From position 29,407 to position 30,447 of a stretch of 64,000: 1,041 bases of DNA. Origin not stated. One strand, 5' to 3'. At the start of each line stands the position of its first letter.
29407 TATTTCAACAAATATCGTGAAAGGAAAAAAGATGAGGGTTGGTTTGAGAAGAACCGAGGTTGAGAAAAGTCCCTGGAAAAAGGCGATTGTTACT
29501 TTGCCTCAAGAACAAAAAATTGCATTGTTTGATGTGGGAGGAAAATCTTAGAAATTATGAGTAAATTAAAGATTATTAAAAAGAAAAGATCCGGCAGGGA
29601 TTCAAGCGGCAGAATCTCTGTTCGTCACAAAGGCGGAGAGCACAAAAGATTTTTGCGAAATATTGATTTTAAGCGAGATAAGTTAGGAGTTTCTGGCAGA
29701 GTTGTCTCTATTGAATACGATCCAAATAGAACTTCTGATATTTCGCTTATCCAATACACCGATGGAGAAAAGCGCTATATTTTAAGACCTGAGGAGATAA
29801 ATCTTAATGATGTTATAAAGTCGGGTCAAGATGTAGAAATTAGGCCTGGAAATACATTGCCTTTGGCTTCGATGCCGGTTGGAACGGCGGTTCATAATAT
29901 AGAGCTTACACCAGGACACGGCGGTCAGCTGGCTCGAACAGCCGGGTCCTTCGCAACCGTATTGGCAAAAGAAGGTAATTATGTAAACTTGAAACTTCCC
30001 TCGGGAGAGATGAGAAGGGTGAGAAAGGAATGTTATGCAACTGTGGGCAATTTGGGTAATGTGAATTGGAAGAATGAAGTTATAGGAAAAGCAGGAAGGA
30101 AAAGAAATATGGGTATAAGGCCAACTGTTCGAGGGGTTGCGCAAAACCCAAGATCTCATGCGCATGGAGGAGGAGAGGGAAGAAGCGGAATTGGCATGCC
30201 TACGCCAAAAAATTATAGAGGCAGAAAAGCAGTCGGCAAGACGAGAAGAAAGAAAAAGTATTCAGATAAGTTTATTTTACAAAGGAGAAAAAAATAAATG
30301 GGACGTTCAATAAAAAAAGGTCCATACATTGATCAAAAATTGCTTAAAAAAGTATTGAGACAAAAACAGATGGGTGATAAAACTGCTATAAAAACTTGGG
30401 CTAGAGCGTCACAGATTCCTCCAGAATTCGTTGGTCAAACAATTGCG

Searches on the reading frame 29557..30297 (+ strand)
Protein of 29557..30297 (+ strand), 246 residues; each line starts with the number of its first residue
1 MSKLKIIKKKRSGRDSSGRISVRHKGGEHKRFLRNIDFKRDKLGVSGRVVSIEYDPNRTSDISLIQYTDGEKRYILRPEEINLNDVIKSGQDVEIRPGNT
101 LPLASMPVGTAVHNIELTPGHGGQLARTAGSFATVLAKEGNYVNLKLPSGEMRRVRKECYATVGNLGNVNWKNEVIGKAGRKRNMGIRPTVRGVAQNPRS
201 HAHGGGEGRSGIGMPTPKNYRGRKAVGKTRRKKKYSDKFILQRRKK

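Call 22: find_encoding_contigs(protein=window:29557-30297:+, flank=10000, max_places=1)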
Protein window:29557-30297:+ (246 aa): 15 contigs read that carry it; 1 place shown.
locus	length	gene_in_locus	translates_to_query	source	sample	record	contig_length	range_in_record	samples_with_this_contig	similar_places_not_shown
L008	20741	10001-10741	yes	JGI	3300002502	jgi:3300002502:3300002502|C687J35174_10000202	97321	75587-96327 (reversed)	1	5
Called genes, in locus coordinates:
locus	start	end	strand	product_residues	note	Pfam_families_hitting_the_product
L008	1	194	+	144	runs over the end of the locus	PF01850:PIN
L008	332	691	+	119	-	-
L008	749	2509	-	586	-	PF00009:GTP_EFTU, PF03144:GTP_EFTU_D2, PF14492:EFG_III (weak), PF00679:EFG_C, PF06421:LepA_C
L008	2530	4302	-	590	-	PF00343:Phosphorylase (faint)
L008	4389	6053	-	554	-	PF03023:MurJ, PF13440:Polysacc_synt_3 (weak)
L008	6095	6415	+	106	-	PF01649:Ribosomal_S20p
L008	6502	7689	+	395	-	-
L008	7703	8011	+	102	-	PF00338:Ribosomal_S10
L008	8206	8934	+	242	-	PF00297:Ribosomal_L3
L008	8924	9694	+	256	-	PF00573:Ribosomal_L4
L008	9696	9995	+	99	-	PF00276:Ribosomal_L23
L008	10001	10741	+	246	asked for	PF00181:Ribosomal_L2_N, PF03947:Ribosomal_L2_C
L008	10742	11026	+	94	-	PF00203:Ribosomal_S19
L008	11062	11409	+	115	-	PF00237:Ribosomal_L22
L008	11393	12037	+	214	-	PF07650:KH_2, PF00189:Ribosomal_S3_C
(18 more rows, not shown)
